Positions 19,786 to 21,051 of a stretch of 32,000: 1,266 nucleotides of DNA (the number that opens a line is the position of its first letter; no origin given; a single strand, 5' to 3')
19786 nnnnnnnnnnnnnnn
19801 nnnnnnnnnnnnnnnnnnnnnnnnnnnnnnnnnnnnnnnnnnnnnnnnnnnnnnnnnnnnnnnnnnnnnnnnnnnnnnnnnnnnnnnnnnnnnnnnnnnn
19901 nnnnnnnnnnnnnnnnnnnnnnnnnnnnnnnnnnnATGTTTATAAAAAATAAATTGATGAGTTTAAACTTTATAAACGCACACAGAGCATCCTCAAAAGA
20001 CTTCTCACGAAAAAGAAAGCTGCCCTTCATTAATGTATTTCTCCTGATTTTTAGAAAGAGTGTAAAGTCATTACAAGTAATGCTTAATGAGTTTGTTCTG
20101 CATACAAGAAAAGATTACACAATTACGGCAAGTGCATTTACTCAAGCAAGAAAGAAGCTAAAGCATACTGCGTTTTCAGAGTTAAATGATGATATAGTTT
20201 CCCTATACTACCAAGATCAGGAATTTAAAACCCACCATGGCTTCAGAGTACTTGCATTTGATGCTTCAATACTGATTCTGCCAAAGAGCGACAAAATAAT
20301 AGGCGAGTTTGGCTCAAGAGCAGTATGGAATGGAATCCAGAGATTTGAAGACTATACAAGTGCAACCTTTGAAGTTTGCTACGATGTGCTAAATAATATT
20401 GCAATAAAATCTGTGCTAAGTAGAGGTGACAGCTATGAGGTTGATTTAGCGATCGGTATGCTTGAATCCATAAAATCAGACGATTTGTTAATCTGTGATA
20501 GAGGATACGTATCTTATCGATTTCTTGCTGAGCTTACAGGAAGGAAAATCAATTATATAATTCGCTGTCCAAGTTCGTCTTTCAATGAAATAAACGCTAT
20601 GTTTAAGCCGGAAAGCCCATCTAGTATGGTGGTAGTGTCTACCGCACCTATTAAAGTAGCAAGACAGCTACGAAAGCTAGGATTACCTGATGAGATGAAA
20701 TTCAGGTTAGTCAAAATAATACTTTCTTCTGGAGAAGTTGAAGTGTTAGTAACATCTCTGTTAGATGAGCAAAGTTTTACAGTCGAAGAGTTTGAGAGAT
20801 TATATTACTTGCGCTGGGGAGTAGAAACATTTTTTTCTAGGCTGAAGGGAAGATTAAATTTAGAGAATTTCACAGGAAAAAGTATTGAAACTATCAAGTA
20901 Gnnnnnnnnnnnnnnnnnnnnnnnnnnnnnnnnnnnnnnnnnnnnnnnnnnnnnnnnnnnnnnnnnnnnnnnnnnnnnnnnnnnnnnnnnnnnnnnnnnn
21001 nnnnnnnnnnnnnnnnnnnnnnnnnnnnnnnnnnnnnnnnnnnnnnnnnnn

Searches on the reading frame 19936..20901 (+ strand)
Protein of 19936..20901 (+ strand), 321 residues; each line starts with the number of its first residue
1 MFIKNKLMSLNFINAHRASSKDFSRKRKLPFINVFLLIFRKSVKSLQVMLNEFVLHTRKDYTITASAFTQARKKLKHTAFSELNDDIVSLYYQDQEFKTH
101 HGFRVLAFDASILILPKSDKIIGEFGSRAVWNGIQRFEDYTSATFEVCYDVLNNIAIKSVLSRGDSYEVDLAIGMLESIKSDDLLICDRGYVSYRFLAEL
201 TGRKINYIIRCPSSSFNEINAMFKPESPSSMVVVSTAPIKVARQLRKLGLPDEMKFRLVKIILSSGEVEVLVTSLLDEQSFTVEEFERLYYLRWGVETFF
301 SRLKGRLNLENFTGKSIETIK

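Call 5: search_protein_families(library=pfam, proteins=[window:19936-20901:+], max_evalue=0.1)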
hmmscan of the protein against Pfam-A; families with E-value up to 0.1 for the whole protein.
window:19936-20901:+ (321 aa): 1 family
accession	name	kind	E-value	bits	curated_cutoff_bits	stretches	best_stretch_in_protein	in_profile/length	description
PF01609.27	DDE_Tnp_1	-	2.4e-15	57.3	23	1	146-316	39-183/200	Transposase DDE domain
